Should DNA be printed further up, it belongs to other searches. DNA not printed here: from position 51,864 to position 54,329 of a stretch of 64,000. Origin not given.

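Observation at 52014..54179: A 721-aa radical-SAM-like protein with a non-canonical CX5CX2C motif, co-operonic with nitrogenase-like genes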

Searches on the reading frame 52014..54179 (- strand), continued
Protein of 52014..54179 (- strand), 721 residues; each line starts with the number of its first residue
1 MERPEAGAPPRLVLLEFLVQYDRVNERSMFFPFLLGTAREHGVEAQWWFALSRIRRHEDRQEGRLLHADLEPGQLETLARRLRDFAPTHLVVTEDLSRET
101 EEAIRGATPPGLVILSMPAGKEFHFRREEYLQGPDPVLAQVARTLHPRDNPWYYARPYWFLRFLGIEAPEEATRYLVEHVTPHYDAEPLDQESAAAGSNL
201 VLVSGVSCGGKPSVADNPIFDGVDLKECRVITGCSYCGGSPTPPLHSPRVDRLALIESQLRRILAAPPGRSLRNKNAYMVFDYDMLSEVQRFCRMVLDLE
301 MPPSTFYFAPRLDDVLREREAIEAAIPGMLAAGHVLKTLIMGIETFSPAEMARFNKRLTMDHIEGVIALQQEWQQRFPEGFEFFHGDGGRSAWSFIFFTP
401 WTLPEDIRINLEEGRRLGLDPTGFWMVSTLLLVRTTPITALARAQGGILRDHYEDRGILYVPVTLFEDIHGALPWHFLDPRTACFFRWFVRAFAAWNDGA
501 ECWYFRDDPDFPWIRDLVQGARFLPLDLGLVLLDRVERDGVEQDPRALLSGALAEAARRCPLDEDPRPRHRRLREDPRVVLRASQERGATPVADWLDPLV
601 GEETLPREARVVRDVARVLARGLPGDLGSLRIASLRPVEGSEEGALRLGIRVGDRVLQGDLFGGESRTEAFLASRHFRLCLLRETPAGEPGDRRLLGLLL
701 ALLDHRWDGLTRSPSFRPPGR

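Call 39: find_encoding_contigs(protein=P0005, flank=10000, max_places=2)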
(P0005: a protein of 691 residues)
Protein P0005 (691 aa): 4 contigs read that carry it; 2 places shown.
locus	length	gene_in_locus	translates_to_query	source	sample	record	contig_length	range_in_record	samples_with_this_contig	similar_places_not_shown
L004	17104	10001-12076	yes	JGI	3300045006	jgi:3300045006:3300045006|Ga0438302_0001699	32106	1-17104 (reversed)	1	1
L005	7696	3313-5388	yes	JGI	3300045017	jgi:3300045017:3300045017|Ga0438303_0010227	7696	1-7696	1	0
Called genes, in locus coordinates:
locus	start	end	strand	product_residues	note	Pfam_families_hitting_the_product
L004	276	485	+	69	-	-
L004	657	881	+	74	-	-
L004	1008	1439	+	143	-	-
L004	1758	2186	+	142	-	-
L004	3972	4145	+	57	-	-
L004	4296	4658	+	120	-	-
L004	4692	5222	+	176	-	-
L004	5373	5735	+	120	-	-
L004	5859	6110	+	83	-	-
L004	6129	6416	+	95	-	-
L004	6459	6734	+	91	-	-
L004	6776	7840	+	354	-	-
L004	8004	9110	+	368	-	PF17187:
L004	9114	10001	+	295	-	PF02091:tRNA-synt_2e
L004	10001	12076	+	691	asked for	-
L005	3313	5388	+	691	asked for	-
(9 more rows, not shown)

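Call 40: find_encoding_contigs(protein=P0006, flank=10000, max_places=2)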
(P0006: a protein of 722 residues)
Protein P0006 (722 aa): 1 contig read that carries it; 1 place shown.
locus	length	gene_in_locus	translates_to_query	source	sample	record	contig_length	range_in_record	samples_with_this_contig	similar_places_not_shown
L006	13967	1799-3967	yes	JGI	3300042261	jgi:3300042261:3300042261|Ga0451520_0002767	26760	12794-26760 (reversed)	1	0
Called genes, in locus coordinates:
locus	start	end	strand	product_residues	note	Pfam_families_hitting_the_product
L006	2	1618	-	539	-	?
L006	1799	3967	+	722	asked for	-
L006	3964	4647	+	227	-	PF00881:Nitroreductase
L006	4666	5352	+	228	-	PF09365:DUF2461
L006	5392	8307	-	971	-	PF01734:Patatin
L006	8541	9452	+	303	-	PF02517:Rce1-like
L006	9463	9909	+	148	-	-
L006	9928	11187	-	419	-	PF00150:Cellulase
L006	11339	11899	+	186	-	PF08212:Lipocalin_2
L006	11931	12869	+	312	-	PF00106:adh_short, PF08659:KR, PF01370:Epimerase, PF13561:adh_short_C2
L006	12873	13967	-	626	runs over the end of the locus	PF08306:Glyco_hydro_98M, PF08307:Glyco_hydro_98C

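Call 41: find_encoding_contigs(protein=P0022, flank=10000, max_places=2)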
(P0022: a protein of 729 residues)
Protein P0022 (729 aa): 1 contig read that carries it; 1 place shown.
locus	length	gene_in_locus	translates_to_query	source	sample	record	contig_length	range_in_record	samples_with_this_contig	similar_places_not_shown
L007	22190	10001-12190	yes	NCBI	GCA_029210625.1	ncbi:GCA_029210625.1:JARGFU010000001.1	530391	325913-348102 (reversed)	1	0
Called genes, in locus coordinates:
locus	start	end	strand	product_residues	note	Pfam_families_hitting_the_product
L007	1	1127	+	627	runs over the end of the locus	PF00850:Hist_deacetyl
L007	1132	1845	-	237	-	PF00753:Lactamase_B, PF12706:Lactamase_B_2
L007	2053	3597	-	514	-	PF01546:Peptidase_M20 (faint), PF07687:M20_dimer (weak)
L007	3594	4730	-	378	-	PF02729:OTCace_N, PF00185:OTCace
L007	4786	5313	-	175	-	PF25084:LbH_EIF2B (faint), PF25087:GMPPB_C (faint), PF00132:Hexapep (weak)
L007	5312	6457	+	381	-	PF01839:FG-GAP (faint), PF13517:FG-GAP_3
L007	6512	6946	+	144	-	-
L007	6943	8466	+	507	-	PF00890:FAD_binding_2 (faint), PF01266:DAO (faint), PF00732:GMC_oxred_N, PF05199:GMC_oxred_C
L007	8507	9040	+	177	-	-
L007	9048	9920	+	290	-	PF02826:2-Hacid_dh_C, PF03446:NAD_binding_2, PF03807:F420_oxidored, PF14833:NAD_binding_11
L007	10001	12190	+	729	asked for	-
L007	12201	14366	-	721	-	PF04055:Radical_SAM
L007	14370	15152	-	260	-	-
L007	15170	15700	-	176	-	PF08308:PEGA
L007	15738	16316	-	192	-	PF03016:Exostosin_GT47 (weak), PF24785:RXYLT1_C (weak)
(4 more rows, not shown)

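Call 44: search_solved_structures(query=A2, max_evalue=10, show_alignments=4)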
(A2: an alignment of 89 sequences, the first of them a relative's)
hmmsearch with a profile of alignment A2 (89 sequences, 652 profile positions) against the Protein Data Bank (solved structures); distinct sequences matched with E-value up to 10: 39.
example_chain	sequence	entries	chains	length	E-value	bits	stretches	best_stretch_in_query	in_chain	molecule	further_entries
2avf_A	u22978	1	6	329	0.036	16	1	57-140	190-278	Copper-containing nitrite reductase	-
5i6l_A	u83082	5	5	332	0.037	15.9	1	57-140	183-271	Copper-containing nitrite reductase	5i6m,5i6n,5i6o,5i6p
5ogf_A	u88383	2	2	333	0.037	15.9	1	57-140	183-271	Copper-containing nitrite reductase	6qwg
5i6k_A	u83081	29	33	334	0.037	15.9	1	57-140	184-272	Copper-containing nitrite reductase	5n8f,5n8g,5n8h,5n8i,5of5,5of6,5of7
1rzp_A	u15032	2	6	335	0.037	15.9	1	57-140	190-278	Copper-containing nitrite reductase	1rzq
1kcb_A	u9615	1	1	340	0.038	15.9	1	57-140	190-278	Nitrite Reductase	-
1nia_A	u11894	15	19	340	0.038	15.9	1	57-140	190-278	NITRITE REDUCTASE | COPPER-CONTAINING NITRITE REDUCTASE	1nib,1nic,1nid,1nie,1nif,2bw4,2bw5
5akr_A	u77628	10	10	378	0.043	15.7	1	57-140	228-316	COPPER-CONTAINING NITRITE REDUCTASE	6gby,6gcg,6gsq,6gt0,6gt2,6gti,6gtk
9rll_A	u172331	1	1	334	0.05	15.5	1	57-140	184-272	Copper-containing nitrite reductase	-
9t6o_A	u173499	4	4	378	0.057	15.3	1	57-140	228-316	Copper-containing nitrite reductase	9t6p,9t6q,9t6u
3zed_D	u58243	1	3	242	0.35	12.7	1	473-545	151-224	CAPSID PROTEIN VP3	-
7mwr_B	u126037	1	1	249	0.42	12.5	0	474-568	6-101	LHD101B4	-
1l9s_A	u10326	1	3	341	0.66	11.8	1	58-135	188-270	COPPER-CONTAINING NITRITE REDUCTASE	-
1l9o_A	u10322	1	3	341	0.66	11.8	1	58-135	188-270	COPPER-CONTAINING NITRITE REDUCTASE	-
1zdq_A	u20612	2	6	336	0.66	11.8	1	58-135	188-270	Copper-containing nitrite reductase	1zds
5ul2_A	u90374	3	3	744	2.2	10.1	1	203-344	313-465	OxsB protein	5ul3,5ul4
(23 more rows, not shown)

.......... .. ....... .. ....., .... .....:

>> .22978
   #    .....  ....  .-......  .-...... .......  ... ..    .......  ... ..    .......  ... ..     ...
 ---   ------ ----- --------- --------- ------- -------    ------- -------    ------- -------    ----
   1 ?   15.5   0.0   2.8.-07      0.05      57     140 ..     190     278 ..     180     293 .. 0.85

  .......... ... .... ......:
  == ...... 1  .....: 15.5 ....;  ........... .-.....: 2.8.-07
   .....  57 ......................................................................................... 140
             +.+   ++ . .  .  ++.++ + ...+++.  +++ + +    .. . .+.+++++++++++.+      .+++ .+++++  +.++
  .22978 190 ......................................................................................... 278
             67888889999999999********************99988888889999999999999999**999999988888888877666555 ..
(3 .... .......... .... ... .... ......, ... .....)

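Call 49: find_related_loci(query=A3, collection=genome_contigs, flank=10000)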
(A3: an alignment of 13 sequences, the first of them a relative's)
Query A3 (721 aa) in genome_contigs; peptide patterns used: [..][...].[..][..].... (x = any residue, [..] = any of these).
114 stretches matched a pattern; 105 encode a relative of the query (tblastn E <= 1e-3); the best 80 are kept; 79 distinct loci.
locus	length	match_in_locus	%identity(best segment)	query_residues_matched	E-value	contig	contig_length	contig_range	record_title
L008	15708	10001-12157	84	1-721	0e+0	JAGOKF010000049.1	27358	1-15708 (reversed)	Myxococcota bacterium isolate Go_SlDig_bin_299 Go_SlDig_4762_length_27358_cov_6.759392, whole genome shotgun sequence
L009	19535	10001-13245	34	8-708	6e-99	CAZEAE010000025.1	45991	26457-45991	MAG TPA_asm: uncultured Elusimicrobia sp. isolate binchicken_co248_32 genome assembly, contig: NODE_575_length_45991_cov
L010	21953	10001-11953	34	11-721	7e-97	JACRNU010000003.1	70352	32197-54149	MAG: Elusimicrobia bacterium isolate NC_groundwater_1943_Pr3_S-0.2um_66_9 scaffold_70751, whole genome shotgun sequence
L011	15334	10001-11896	35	7-684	1e-94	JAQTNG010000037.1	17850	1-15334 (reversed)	MAG: Elusimicrobia bacterium isolate STA_59 NODE_6017_length_17850_cov_2.678835_Sandtown_A, whole genome shotgun sequenc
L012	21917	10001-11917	33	2-690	1e-94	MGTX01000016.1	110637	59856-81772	MAG: Elusimicrobia bacterium GWA2_66_18 gwa2_scaffold_227, whole genome shotgun sequence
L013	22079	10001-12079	33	4-719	4e-93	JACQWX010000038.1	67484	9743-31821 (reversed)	MAG: Elusimicrobia bacterium isolate NC_groundwater_1500_Pr4_B-0.1um_67_5 SR1-18-B1_scaffold_163804, whole genome shotgu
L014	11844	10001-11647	38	7-557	2e-92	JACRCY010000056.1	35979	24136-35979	MAG: Deltaproteobacteria bacterium isolate NC_groundwater_1658_Pr3_B-0.1um_72_13 SR-2_scaffold_141_352210, whole genome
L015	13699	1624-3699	34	1-710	9e-91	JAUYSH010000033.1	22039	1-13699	MAG: Elusimicrobiota bacterium isolate C5_metabat.bin.68 C5_k141_407679, whole genome shotgun sequence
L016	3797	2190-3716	38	11-536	1e-90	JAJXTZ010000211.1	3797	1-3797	MAG: bacterium isolate BP4.bin73 NODE_40320_length_3797_cov_2.119346, whole genome shotgun sequence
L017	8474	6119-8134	35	10-706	8e-96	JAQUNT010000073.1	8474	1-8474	MAG: Elusimicrobia bacterium isolate STD1_184 NODE_26071_length_8474_cov_2.786151_Sandtown_D1, whole genome shotgun sequ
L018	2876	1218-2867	36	11-573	3e-91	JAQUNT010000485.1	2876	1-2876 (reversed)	MAG: Elusimicrobia bacterium isolate STD1_184 NODE_183031_length_2876_cov_1.904693_Sandtown_D1, whole genome shotgun seq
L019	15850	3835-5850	33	11-704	3e-88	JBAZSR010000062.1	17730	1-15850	MAG: Elusimicrobiota bacterium isolate SO_2017_GW1_178 NODE_12021_length_17730_cov_0.907175_OW334_2017, whole genome sho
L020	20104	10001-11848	35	11-677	1e-100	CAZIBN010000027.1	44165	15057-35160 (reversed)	MAG TPA_asm: uncultured Elusimicrobia sp. isolate binchicken_co186_163 genome assembly, contig: NODE_812_length_44165_co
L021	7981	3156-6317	38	2-520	5e-85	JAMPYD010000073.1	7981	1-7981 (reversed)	MAG: Elusimicrobiota bacterium isolate R2F_R2FSRR_metabat.61 R2F_C5373, whole genome shotgun sequence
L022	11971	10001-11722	34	11-598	6e-82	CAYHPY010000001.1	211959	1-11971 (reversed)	MAG TPA_asm: uncultured Elusimicrobia bacterium isolate ERP119705_co15_38 genome assembly, contig: NODE_17_length_211959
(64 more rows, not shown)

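Call 50: predict_structure(alignment_id=A2)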
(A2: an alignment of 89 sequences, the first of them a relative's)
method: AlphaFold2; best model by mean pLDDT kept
length: 721 residues; sequences in the alignment: 89
mean_pLDDT: 89.2   pTM: 0.80
mean pLDDT of the five models: 89.2, 88.5, 87.3, 86.8, 86.5
residues with pLDDT >= 90: 488; 70-90: 175; 50-70: 46; < 50: 12
segments of 3 or more residues with pLDDT < 50: 588-591, 716-721
pLDDT, mean of each block of 10 residues (from residue 1): 67 92 84 97 97 81 85 95 98 93 96 90 77 80 65 79 91 92 96 88 89 93 92 85 84 98 93 92 95 98 95 96 96 93 96 95 95 88 74 92 98 95 94 94 97 95 87 95 98 94 93 96 95 97 94 95 69 62 59 76 89 93 85 92 92 93 94 97 86 95 91 51 31
secondary structure, 60 per line:
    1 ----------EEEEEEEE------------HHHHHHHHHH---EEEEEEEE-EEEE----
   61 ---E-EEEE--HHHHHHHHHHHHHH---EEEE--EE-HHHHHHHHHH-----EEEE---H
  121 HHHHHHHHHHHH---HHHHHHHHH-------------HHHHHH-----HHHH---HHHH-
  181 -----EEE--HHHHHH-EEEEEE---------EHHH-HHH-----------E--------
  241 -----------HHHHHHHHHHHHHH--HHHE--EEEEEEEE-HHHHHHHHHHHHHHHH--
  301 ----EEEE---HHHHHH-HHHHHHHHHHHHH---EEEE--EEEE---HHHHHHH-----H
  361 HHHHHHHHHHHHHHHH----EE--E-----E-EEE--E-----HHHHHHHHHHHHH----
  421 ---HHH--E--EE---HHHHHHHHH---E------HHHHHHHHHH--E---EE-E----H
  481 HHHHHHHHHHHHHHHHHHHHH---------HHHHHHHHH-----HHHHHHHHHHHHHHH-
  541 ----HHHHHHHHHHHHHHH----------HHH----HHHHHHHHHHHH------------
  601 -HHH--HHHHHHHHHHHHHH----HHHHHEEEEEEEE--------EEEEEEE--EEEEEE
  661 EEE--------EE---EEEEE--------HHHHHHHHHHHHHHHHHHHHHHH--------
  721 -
elements in order (helices of 4 or more, strands of 3 or more residues): E11-18 H31-40 E44-51 E53-56 E66-69 H72-85 E89-92 H98-107 E113-116 H120-132 H136-144 H158-163 H169-172 H176-179 E186-188 H191-196 E198-203 H252-265 E274-281 H283-298 E305-308 H312-317 H319-331 E335-338 E341-344 H348-354 H360-376 E393-395 H404-416 H437-445 H456-465 H480-501 H511-519 H525-539 H545-559 H577-588 H607-620 H625-629 E630-637 E646-652 E655-663 E677-681 H690-712

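Call 52: fold_search(model_id=the predicted structure, library=pdb)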
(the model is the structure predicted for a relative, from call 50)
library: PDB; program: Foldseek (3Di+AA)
matches with E <= 10: 958; with E <= 0.001: 2
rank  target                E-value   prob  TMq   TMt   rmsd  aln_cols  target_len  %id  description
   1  5ul2                  2.0e-09  1.00  0.39  0.39  12.2       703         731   12  Structure of Apo, SeMet-labeled Cobalamin-dependent S-adenosylmethionine radical enzyme OxsB (released 2017-04-19)
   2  9n1d                  5.3e-06  1.00  0.31  0.34  19.2       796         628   11  Crystal structure of CysS from Corallococcus sp. CA054B with 5'-deoxyadenosine and methionine bound (released 2026-01-28)
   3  7cuy_A                1.1e-02  0.66  0.08  0.25  12.0       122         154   14  Crystal structure of Primo-1 (released 2021-01-13)
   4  4ur9_A                1.9e-02  0.15  0.11  0.11  27.6       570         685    9  Structure of ligand bound glycosylhydrolase (released 2015-02-25)
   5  2cfo_B                2.2e-02  0.08  0.08  0.11  26.2       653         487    9  Non-Discriminating Glutamyl-tRNA Synthetase from Thermosynechococcus elongatus in Complex with Glu (released 2006-08-16)
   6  1dxy                  2.4e-02  0.33  0.12  0.22  22.7       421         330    8  STRUCTURE OF D-2-HYDROXYISOCAPROATE DEHYDROGENASE (released 1997-06-16)
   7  7yla_6                2.7e-02  0.38  0.13  0.20  21.9       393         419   12  Cryo-EM structure of 50S-HflX complex (released 2023-01-04)
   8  5kqo_A                3.5e-02  0.12  0.10  0.15  21.4       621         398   10  1-deoxy-D-xylulose 5-phosphate reductoisomerase from Vibrio vulnificus (released 2017-07-12)
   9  5mi6                  3.7e-02  0.12  0.10  0.11  27.5       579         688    9  BtGH84 mutant with covalent modification by MA3 in complex with Thiamet G (released 2017-11-01)
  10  5mi4                  3.7e-02  0.12  0.10  0.11  27.6       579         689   10  BtGH84 mutant with covalent modification by MA3 (released 2017-11-01)
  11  7cuy_B                3.9e-02  0.47  0.08  0.25  11.4       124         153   14  Crystal structure of Primo-1 (released 2021-01-13)
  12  5n7z                  4.8e-02  0.33  0.13  0.22  16.8       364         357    8  glycosyltransferase in LPS biosynthesis (released 2018-03-14)
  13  4oxk_B                4.8e-02  0.20  0.09  0.19  14.9       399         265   10  Multiple binding modes of inhibitor PT155 to the Mycobacterium tuberculosis enoyl-ACP reductase InhA within a tetramer (released 2014-04-30)
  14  1v4v_A                5.3e-02  0.23  0.14  0.22  18.6       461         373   14  Crystal Structure Of UDP-N-Acetylglucosamine 2-Epimerase From Thermus Thermophilus HB8 (released 2003-12-02)
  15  5ks8_D                5.6e-02  0.14  0.12  0.14  28.9       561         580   10  Crystal structure of two-subunit pyruvate carboxylase from Methylobacillus flagellatus (released 2016-10-19)
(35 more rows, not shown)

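Call 80: search_protein_families(library=pfam, proteins=[P0088, P0095, P0101, P0106, P0116, P0135, P0140, P0149, P0018, P0021], max_evalue=1)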
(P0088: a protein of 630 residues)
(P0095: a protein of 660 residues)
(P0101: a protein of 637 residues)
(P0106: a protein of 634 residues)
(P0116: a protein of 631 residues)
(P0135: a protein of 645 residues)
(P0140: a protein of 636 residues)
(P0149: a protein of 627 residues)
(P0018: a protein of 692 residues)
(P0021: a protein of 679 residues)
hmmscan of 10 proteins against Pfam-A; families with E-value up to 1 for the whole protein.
P0088 (630 aa): 2 families
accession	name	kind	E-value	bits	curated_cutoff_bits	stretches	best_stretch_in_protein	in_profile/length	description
PF00563.25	EAL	-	0.16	11.8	31.3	0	245-304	104-163/236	EAL domain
PF19698.5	DUF6197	-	0.67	10.7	24.6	0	459-499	28-70/111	Family of unknown function (DUF6197)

P0095 (660 aa): 1 family
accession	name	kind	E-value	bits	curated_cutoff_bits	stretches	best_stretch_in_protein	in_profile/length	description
PF13472.12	Lipase_GDSL_2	-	0.0073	17.3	32.9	0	57-124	87-136/178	GDSL-like Lipase/Acylhydrolase family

P0101 (637 aa): 1 family
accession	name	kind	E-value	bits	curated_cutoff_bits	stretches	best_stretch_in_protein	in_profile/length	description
PF04055.27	Radical_SAM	-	0.029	15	29.5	1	195-332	9-137/166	Radical SAM superfamily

P0106 (634 aa): 0 families

P0116 (631 aa): 1 family
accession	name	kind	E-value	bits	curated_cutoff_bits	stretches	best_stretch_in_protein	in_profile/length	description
PF04055.27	Radical_SAM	-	2e-06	28.5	29.5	1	191-327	10-138/166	Radical SAM superfamily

P0135 (645 aa): 1 family
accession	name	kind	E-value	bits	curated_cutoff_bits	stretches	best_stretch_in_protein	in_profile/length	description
PF07840.17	FadR_C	-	0.063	13.6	23.6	1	159-208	74-121/164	FadR C-terminal domain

P0140 (636 aa): 0 families

P0149 (627 aa): 1 family
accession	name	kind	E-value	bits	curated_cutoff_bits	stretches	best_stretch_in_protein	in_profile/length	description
PF19492.4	DUF6027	-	0.0081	16.9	25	1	485-562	44-124/134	Family of unknown function (DUF6027)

P0018 (692 aa): 1 family
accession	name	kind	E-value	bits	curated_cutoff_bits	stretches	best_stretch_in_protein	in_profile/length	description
PF04055.27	Radical_SAM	-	0.018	15.7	29.5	1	235-372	9-136/166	Radical SAM superfamily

P0021 (679 aa): 0 families

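Call 83: find_encoding_contigs(protein=P0011, flank=10000, max_places=1)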
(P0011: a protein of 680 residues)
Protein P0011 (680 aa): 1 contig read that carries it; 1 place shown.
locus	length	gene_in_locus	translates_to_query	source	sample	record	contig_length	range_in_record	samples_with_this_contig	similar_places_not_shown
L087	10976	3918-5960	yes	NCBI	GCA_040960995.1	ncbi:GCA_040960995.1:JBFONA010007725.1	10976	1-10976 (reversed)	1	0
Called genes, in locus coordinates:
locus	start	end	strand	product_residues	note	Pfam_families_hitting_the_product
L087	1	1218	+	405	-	?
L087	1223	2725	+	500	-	PF04055:Radical_SAM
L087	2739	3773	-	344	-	PF04055:Radical_SAM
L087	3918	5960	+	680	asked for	-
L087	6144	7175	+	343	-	PF04055:Radical_SAM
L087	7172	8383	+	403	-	PF00919:UPF0004, PF04055:Radical_SAM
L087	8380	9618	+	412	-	PF00919:UPF0004, PF04055:Radical_SAM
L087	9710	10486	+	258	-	PF00535:Glycos_transf_2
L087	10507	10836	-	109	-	-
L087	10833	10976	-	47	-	?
